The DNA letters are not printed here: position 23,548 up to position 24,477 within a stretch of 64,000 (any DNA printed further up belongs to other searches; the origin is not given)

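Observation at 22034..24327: HerA/FtsK-type (DUF87) ATPase translationally coupled to an unrecognisable 209-aa partner: candidate novel HerA-associated two-gene module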

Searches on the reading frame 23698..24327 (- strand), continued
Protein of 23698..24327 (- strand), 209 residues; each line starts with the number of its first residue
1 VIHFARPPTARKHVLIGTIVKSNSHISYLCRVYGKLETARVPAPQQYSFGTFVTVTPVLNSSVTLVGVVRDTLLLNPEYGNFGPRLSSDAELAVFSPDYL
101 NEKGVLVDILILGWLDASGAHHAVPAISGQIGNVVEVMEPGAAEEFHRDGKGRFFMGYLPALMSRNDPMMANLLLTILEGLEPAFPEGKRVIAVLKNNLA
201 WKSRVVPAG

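Call 20: find_homologous_proteins(query=A2, max_evalue=0.00001)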
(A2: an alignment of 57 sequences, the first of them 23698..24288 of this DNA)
Query A2 (57 sequences) (196 aa, profile of the alignment): 913 proteins with E <= 0.00001 among 8000 candidates; the best 120 are listed.
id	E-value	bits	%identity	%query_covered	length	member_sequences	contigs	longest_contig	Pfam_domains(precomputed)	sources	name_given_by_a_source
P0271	9.0e-72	259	41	96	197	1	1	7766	PF26500.1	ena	-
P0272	1.8e-70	255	44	96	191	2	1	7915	PF26500.1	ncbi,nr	ncbi:MAG: hypothetical protein D6736_14415 [Nitrospinota bacterium]|nr:MAG: hypothetical protein D67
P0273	6.0e-70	253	46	99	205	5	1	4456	PF26500.1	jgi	-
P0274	2.3e-69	251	47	98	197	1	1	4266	PF26500.1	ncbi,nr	ncbi:MAG: hypothetical protein M1358_15420 [Chloroflexi bacterium]|nr:hypothetical protein [Chlorofl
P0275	4.8e-69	250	43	100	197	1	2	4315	PF26500.1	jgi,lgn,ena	-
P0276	5.7e-69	250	41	97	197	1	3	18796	PF26500.1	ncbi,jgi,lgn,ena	ncbi:MAG TPA: hypothetical protein VF747_12010 [Blastocatellia bacterium]|jgi:hypothetical protein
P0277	6.1e-69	250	44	98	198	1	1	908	PF26500.1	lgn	-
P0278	1.1e-68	249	44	99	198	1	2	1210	PF26500.1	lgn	-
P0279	1.3e-68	249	43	98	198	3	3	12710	PF26500.1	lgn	-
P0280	1.5e-68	248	37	96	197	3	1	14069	PF26500.1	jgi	jgi:hypothetical protein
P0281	1.6e-68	248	48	99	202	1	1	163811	PF26500.1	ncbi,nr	ncbi:MAG: hypothetical protein IPK16_05795 [Anaerolineales bacterium]|nr:hypothetical protein [Anaer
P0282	1.7e-68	248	48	99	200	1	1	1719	PF26500.1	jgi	jgi:hypothetical protein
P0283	1.7e-68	248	43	99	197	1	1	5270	PF26500.1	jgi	-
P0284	1.8e-68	248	43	100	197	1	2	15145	PF26500.1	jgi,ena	-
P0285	1.8e-68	248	46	99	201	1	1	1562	PF26500.1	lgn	-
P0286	1.9e-68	248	42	97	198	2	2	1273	PF26500.1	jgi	jgi:hypothetical protein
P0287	2.3e-68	248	43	95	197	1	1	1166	PF26500.1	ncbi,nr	ncbi:MAG: hypothetical protein AUG75_18300 [Cyanobacteria bacterium 13_1_20CM_4_61_6]|nr:MAG: hypoth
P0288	2.4e-68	248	39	97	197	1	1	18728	PF26500.1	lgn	-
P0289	2.5e-68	248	48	99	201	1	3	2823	PF26500.1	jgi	jgi:hypothetical protein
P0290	2.8e-68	248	43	100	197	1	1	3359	PF26500.1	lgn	-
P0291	2.9e-68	248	45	97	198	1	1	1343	PF26500.1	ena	-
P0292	3.1e-68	247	46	99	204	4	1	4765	PF26500.1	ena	-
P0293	3.4e-68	247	41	97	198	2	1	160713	PF26500.1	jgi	jgi:hypothetical protein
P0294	3.5e-68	247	41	97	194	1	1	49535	PF26500.1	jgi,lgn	jgi:hypothetical protein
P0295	3.6e-68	247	40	97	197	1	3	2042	PF26500.1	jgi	jgi:hypothetical protein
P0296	3.8e-68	247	40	97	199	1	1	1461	PF26500.1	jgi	-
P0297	4.0e-68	247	42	96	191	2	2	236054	PF26500.1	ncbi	-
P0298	4.8e-68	247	40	97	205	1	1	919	PF26500.1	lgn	-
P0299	5.3e-68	247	43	95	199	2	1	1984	PF26500.1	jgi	jgi:hypothetical protein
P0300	5.7e-68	247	44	99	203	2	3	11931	PF26500.1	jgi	jgi:hypothetical protein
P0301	5.9e-68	247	45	98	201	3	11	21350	PF26500.1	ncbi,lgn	-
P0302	6.7e-68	246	38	97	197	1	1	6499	PF26500.1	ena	-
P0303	6.7e-68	246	43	100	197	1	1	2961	PF26500.1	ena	-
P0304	8.4e-68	246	40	97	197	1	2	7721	PF26500.1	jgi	jgi:hypothetical protein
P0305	8.7e-68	246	42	97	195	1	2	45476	PF26500.1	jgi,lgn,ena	-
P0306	8.9e-68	246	42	97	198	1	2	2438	PF26500.1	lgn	-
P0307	9.6e-68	246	44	100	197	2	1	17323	PF26500.1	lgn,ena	-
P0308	1.0e-67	246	47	99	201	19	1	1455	PF26500.1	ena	-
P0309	1.0e-67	246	46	99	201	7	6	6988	PF26500.1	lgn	-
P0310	1.0e-67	246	44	100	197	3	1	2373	PF26500.1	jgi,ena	-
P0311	1.1e-67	246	42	97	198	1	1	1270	PF26500.1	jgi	jgi:hypothetical protein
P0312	1.2e-67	246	46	97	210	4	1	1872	PF26500.1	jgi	jgi:hypothetical protein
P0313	1.2e-67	245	39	97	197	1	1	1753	PF26500.1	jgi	jgi:hypothetical protein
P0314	1.3e-67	245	48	99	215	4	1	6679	PF26500.1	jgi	-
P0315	1.4e-67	245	45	99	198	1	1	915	PF26500.1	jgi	jgi:hypothetical protein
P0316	1.5e-67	245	39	97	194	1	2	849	PF26500.1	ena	-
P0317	1.5e-67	245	38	97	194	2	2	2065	PF26500.1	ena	-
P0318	1.5e-67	245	41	99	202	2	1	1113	PF26500.1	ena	-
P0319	1.6e-67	245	39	97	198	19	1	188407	PF26500.1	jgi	jgi:hypothetical protein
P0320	1.7e-67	245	43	100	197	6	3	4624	PF26500.1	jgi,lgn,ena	-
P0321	1.7e-67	245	45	99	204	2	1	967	PF26500.1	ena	-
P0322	1.9e-67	245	47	99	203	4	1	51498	PF26500.1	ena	-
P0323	2.1e-67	245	44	100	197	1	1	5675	PF26500.1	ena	-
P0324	2.1e-67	245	41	97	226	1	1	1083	PF26500.1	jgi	jgi:hypothetical protein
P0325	2.6e-67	244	42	97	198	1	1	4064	PF26500.1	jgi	jgi:hypothetical protein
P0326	2.6e-67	244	38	96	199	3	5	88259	PF26500.1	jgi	jgi:hypothetical protein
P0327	2.6e-67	244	45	100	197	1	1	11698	PF26500.1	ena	-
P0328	2.8e-67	244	41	99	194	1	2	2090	PF26500.1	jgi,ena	-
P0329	2.8e-67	244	41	98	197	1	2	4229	PF26500.1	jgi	jgi:hypothetical protein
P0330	3.2e-67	244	44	100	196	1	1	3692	PF26500.1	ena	-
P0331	3.3e-67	244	42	97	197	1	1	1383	PF26500.1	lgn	-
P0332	3.4e-67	244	41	97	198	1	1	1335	PF26500.1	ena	-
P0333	3.5e-67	244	41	97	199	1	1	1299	PF26500.1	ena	-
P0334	3.7e-67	244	44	100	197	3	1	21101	PF26500.1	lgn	-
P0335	3.9e-67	244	42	99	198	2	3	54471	PF26500.1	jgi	jgi:hypothetical protein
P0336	3.9e-67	244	41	96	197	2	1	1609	PF26500.1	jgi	-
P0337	4.0e-67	244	45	100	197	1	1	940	PF26500.1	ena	-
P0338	4.3e-67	244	43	100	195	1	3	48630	PF26500.1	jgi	jgi:hypothetical protein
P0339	4.3e-67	244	45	99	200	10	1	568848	PF26500.1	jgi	-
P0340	4.6e-67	244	48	99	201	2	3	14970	PF26500.1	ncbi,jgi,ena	ncbi:MAG: hypothetical protein ACK2UO_00105 [Caldilineaceae bacterium]|jgi:hypothetical protein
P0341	5.0e-67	244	42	99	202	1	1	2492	PF26500.1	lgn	-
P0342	5.6e-67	243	44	100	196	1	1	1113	PF26500.1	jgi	-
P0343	6.0e-67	243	41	98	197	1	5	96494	PF26500.1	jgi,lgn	jgi:hypothetical protein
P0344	6.3e-67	243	45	99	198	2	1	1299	PF26500.1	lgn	-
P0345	6.4e-67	243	46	99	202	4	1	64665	PF26500.1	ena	-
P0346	6.9e-67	243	43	100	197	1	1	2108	PF26500.1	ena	-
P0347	6.9e-67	243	45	99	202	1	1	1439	PF26500.1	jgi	jgi:hypothetical protein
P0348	7.4e-67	243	42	96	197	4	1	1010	PF26500.1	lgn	-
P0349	7.5e-67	243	47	99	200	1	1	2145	PF26500.1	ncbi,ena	-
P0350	7.6e-67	243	45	99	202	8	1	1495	PF26500.1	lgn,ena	-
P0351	8.3e-67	243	47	99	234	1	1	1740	PF26500.1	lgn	-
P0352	8.4e-67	243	41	97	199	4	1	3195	PF26500.1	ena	-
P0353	8.8e-67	243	46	99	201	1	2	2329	PF26500.1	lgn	-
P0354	9.0e-67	243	44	100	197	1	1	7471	PF26500.1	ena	-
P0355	9.9e-67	243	38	97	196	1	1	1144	PF26500.1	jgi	jgi:hypothetical protein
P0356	1.0e-66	243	39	97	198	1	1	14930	PF26500.1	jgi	jgi:hypothetical protein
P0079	1.0e-66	243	68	100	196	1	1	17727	PF26500.1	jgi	jgi:hypothetical protein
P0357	1.0e-66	242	40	97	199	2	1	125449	PF26500.1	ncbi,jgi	ncbi:MAG TPA: hypothetical protein VF791_05340 [Pyrinomonadaceae bacterium]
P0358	1.1e-66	242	43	98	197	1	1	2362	PF26500.1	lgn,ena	-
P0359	1.1e-66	242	40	97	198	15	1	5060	PF26500.1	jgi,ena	-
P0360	1.1e-66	242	40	97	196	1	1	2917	PF26500.1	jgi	jgi:hypothetical protein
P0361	1.1e-66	242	44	100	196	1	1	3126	PF26500.1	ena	-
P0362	1.2e-66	242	39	97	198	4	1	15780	PF26500.1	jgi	jgi:hypothetical protein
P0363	1.2e-66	242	45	100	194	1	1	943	PF26500.1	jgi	jgi:hypothetical protein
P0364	1.3e-66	242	46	99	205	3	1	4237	PF26500.1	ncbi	-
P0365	1.3e-66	242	45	98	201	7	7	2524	PF26500.1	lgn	-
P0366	1.3e-66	242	38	100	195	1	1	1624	PF26500.1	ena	-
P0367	1.4e-66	242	42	100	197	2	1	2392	PF26500.1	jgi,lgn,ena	-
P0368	1.4e-66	242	41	97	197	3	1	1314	PF26500.1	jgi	-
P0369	1.4e-66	242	42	97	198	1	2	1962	PF26500.1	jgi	jgi:hypothetical protein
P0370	1.4e-66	242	45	99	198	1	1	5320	PF26500.1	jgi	jgi:hypothetical protein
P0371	1.5e-66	242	45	99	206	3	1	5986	PF26500.1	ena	-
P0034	1.5e-66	242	69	100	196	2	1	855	PF26500.1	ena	-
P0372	1.5e-66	242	42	97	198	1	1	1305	PF26500.1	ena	-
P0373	1.6e-66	242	47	99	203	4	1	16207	PF26500.1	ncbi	-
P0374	1.6e-66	242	41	97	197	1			PF26500.1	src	-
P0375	1.6e-66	242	39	95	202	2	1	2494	PF26500.1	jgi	jgi:hypothetical protein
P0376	1.7e-66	242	43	99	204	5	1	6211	PF26500.1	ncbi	-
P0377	1.7e-66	242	41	96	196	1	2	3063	PF26500.1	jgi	jgi:hypothetical protein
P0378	1.7e-66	242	43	97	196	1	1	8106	PF26500.1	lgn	-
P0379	1.7e-66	242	40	97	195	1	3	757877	PF26500.1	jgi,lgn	jgi:hypothetical protein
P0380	1.8e-66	242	39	97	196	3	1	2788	PF26500.1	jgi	jgi:hypothetical protein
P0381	1.9e-66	242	40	97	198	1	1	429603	PF26500.1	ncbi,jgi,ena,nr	ncbi:MAG TPA: hypothetical protein VK619_04100 [Pyrinomonadaceae bacterium]|nr:hypothetical protein 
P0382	2.0e-66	242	44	98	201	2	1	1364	PF26500.1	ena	-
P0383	2.0e-66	242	41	97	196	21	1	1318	PF26500.1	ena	-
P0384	2.2e-66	241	45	99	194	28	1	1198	PF26500.1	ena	-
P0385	2.2e-66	241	40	96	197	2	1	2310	PF26500.1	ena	-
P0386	2.2e-66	241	48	100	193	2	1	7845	PF26500.1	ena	-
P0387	2.3e-66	241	41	97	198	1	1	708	PF26500.1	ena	-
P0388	2.3e-66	241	40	96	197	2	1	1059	PF26500.1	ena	-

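Call 21: find_encoding_contigs(protein=P0276, flank=6000, max_places=1)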
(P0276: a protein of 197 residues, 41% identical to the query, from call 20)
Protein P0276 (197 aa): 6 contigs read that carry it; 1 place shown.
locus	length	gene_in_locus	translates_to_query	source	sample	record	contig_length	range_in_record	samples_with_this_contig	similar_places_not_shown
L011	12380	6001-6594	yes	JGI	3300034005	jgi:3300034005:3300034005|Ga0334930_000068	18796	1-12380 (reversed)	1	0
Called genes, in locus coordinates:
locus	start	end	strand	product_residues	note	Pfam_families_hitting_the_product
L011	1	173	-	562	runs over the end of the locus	PF01546:Peptidase_M20 (faint), PF04389:Peptidase_M28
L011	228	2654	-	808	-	PF00246:Peptidase_M14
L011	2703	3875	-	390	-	PF15902:Sortilin-Vps10 (faint), PF14870:PSII_BNR (weak)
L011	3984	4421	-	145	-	PF00583:Acetyltransf_1, PF13673:Acetyltransf_10, PF13508:Acetyltransf_7, PF08445:FR47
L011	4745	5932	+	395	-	PF09376:NurA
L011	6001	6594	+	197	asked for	PF26500:DUF8166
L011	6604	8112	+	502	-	PF00221:Lyase_aromatic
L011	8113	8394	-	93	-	PF18902:DUF5658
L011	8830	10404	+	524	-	PF17391:Urocanase_N, PF01175:Urocanase, PF17392:Urocanase_C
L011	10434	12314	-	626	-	-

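Call 22: find_encoding_contigs(protein=P0272, flank=6000, max_places=1)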
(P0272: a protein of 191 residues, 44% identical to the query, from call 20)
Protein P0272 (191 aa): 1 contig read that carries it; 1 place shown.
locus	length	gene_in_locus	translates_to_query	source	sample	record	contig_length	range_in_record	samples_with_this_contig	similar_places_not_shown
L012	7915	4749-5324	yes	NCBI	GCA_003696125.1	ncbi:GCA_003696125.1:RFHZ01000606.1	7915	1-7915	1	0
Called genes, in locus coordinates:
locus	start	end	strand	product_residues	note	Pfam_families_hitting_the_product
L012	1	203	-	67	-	PF02706:Wzz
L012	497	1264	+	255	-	PF01904:DUF72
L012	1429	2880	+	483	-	PF07995:GSDH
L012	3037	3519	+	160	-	PF04008:Adenosine_kin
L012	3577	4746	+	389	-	PF09376:NurA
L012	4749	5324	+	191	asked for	PF26500:DUF8166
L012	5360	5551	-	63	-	PF20607:DUF6800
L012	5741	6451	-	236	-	PF01895:PhoU (faint)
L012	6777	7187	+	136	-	-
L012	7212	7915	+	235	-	PF02811:PHP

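Call 23: find_encoding_contigs(protein=P0281, flank=6000, max_places=1)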
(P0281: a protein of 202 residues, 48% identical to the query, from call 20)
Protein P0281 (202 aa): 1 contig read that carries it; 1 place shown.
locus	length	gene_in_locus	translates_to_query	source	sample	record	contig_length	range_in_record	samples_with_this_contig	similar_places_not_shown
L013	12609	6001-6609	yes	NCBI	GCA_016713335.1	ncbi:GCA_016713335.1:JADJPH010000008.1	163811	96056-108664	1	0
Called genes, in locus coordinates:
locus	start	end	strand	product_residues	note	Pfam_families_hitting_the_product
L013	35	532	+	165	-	PF01547:SBP_bac_1 (faint)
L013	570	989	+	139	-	PF13416:SBP_bac_8 (weak)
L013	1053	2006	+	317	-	PF00528:BPD_transp_1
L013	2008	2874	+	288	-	PF00528:BPD_transp_1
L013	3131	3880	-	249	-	PF02585:PIG-L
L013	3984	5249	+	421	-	PF08323:Glyco_transf_5 (faint), PF13439:Glyco_transf_4, PF13579:Glyco_trans_4_4, PF20706:GT4-conflict, PF00534:Glycos_transf_1, PF13692:Glyco_trans_1_4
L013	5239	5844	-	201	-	PF00702:Hydrolase, PF13419:HAD_2, PF13242:Hydrolase_like (weak)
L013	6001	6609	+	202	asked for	PF26500:DUF8166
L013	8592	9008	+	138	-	PF00903:Glyoxalase, PF06983:3-dmu-9_3-mt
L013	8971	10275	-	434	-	PF02817:E3_binding, PF00198:2-oxoacid_dh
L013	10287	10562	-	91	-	PF00364:Biotin_lipoyl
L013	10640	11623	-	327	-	PF02779:Transket_pyr, PF02780:Transketolase_C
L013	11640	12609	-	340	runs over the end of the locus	PF00676:E1_dh, PF02775:TPP_enzyme_C, PF13292:DXP_synthase_N (weak)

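Call 24: find_encoding_contigs(protein=P0297, flank=6000, max_places=1)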
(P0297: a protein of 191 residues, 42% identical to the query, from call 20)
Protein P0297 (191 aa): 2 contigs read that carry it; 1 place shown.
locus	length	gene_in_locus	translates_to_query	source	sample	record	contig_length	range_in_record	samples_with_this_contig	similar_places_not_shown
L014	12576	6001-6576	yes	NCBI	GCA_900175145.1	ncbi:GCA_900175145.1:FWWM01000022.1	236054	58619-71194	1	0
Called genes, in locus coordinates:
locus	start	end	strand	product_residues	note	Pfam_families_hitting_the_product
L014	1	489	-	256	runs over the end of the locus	-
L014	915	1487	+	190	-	-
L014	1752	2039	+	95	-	-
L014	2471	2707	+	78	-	PF00486:Trans_reg_C (weak)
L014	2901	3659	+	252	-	-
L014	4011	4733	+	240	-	-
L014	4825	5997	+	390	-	PF09376:NurA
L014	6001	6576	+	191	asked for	PF26500:DUF8166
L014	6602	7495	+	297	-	PF12974:Phosphonate-bd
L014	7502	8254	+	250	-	PF00005:ABC_tran, PF13304:AAA_21 (faint)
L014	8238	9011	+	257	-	PF00528:BPD_transp_1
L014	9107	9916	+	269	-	PF01479:S4, PF00849:PseudoU_synth_2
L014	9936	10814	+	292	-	PF05368:NmrA, PF13460:NAD_binding_10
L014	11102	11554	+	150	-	PF02082:Rrf2, PF12802:MarR_2 (faint)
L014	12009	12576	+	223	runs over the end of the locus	PF00116:COX2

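Call 31: find_related_loci(query=A3, collection=metagenome_contigs, flank=6000)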
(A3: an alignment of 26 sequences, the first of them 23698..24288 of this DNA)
Query A3 (196 aa) in metagenome_contigs; peptide patterns used: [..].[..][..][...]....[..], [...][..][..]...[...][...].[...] (x = any residue, [..] = any of these).
600 stretches matched a pattern (row limit reached: there are more); 468 encode a relative of the query (tblastn E <= 1e-3); the best 80 are kept; 80 distinct loci.
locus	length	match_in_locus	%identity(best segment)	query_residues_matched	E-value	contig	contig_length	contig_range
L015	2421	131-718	78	1-196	5e-109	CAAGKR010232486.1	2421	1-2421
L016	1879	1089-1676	76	1-196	7e-107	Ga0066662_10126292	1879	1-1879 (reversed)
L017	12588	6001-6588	69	1-196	8e-94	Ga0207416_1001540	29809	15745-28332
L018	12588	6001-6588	70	1-196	2e-93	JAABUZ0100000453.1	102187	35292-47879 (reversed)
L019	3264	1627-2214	69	1-196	2e-94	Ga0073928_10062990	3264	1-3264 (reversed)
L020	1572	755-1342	68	1-196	1e-98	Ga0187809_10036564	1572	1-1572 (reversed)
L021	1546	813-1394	53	1-196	4e-70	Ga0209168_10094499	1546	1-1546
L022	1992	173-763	48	3-196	7e-60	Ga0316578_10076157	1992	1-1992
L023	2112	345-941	44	1-196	2e-57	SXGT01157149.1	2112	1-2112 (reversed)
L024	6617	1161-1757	45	1-196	2e-56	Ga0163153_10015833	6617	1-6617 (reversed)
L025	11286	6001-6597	45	1-196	4e-56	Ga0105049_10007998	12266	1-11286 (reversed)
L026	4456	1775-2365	46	3-196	7e-56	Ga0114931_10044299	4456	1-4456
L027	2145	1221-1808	47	3-196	4e-56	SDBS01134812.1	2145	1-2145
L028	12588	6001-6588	46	3-196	1e-54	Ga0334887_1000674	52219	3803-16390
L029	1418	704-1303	44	3-196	3e-56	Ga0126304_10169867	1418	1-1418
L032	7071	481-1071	44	3-196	3e-53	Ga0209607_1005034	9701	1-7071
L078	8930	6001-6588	44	1-196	7e-49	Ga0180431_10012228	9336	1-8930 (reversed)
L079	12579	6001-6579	41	1-195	8e-49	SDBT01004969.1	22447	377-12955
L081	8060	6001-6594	43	1-196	2e-48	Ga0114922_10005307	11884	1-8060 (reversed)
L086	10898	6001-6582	45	1-194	3e-48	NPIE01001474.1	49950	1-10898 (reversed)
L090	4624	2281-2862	43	1-196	7e-48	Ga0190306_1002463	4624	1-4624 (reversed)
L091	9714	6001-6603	43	1-196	8e-48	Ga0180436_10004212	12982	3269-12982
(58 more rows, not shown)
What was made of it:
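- Tried and rejected: I used A3 instead (call 31).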

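Call 32: find_related_loci(query=A3, collection=viral_contigs, flank=6000)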
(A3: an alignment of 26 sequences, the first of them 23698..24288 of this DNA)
Query A3 (196 aa) in viral_contigs; peptide patterns used: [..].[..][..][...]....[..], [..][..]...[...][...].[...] (x = any residue, [..] = any of these).
114 stretches matched a pattern, but none encodes a relative of the query by tblastn (E <= 1e-3).

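Call 43: search_solved_structures(query=A4, max_evalue=10)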
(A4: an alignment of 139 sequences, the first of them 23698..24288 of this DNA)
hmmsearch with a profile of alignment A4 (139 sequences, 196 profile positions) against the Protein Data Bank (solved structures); distinct sequences matched with E-value up to 10: 0.

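Call 46: predict_structure(alignment_id=A4)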
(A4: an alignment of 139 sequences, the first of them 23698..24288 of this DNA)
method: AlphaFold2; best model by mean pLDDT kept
length: 196 residues; sequences in the alignment: 139
mean_pLDDT: 92.7   pTM: 0.87
mean pLDDT of the five models: 92.7, 92.3, 91.6, 90.6, 90.6
residues with pLDDT >= 90: 160; 70-90: 22; 50-70: 14; < 50: 0
segments of 3 or more residues with pLDDT < 50: none
pLDDT, mean of each block of 10 residues (from residue 1): 97 98 95 98 96 98 80 69 76 98 98 97 98 98 97 93 98 97 94 73
secondary structure, 60 per line:
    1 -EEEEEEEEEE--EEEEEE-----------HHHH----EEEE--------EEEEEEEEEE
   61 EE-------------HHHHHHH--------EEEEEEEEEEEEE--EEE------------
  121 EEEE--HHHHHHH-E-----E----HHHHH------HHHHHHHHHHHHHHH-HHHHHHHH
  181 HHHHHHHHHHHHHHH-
elements in order: E2-11 E14-19 H31-34 E39-42 E51-62 H76-82 E91-103 E106-108 E121-124 H127-133 H146-150 H157-171 H173-195
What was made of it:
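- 23698..24288 (-): DUF8166 (PF26500) gene, 196 aa with GTG start: a stand-alone HAS-barrel (about aa 1-125) plus a C-terminal helical module (aa 127-195). It has no P-loop. AF2 model pLDDT 92.7, pTM 0.87 (call 46).
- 24022..24102 (-): Most conserved stretch of DUF8166 (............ ... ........, aa 63-89). It is an insertion loop and helix in the barrel, modelled with lower confidence. I treat it as a candidate partner-binding surface. Block pLDDT is 69-80 for residues 61-90 against 93-98 for almost every other block, apart from the C-terminal tail (call 46).
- On HAS-barrel fold (upstream gene): The test rests on a predicted model (pLDDT 92.7, call 46).
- AF2 pLDDT 92.7 (call 46). The fold is confidently predicted and includes a family-specific C-terminal module (call 46).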

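Call 50: fold_search(model_id=the predicted structure, library=pdb)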
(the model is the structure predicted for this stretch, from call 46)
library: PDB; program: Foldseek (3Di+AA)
matches with E <= 10: 509; with E <= 0.001: 64
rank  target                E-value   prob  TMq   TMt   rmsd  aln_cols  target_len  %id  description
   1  8zis_C                1.2e-06  1.00  0.47  0.17   4.0       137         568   10  HerA Hexamer (released 2025-03-12)
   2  9x1l_A                1.6e-06  1.00  0.42  0.16   6.7       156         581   13  The cryo-EM structure of HerA-NurA complex with AMPPNP from Thermococcus kodakarensis (released 2026-02-04)
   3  9x1m_A                3.4e-06  1.00  0.47  0.18   8.9       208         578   13  The cryo-EM structure of HerA-NurA complex with AMPPNP and dsDNA from Thermococcus kodakarensis (released 2026-02-04)
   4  4d2i_B                3.9e-06  1.00  0.42  0.19   6.0       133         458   15  Crystal structure of the HerA hexameric DNA translocase from Sulfolobus solfataricus bound to AMP-PNP (released 2014-12-03)
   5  8zis_F                4.2e-06  1.00  0.44  0.17   3.6       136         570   12  HerA Hexamer (released 2025-03-12)
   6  8zit_Q                4.4e-06  1.00  0.45  0.16   3.1       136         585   11  DUF4297-HerA complex with DNA and ATPgamaS (released 2025-03-12)
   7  8zis_B                5.0e-06  1.00  0.46  0.17   3.8       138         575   12  HerA Hexamer (released 2025-03-12)
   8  8zis_D                5.0e-06  1.00  0.42  0.17   4.0       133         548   11  HerA Hexamer (released 2025-03-12)
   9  4d2i_A                6.8e-06  1.00  0.42  0.19   6.1       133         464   15  Crystal structure of the HerA hexameric DNA translocase from Sulfolobus solfataricus bound to AMP-PNP (released 2014-12-03)
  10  8zis_A                6.8e-06  1.00  0.44  0.17   4.4       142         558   10  HerA Hexamer (released 2025-03-12)
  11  8zit_M                8.8e-06  1.00  0.47  0.17   3.2       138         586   11  DUF4297-HerA complex with DNA and ATPgamaS (released 2025-03-12)
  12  9c1n_R                9.9e-06  1.00  0.46  0.17   3.9       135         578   11  HerA-DUF4297 assembly 2 (released 2025-06-04)
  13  8zit_O                1.2e-05  1.00  0.45  0.16   3.3       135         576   11  DUF4297-HerA complex with DNA and ATPgamaS (released 2025-03-12)
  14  8ziq_M                1.3e-05  1.00  0.46  0.17   3.7       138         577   11  HerA-DUF4297 complex with DNA (released 2025-03-12)
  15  8ziq_N                1.5e-05  1.00  0.42  0.16   4.1       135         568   11  HerA-DUF4297 complex with DNA (released 2025-03-12)
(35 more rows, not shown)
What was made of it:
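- On HAS-barrel fold (upstream gene): Foldseek E reaches 1.2e-6 and all top 50 are HerA (call 50).
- All top 50 Foldseek hits are HerA (call 50).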
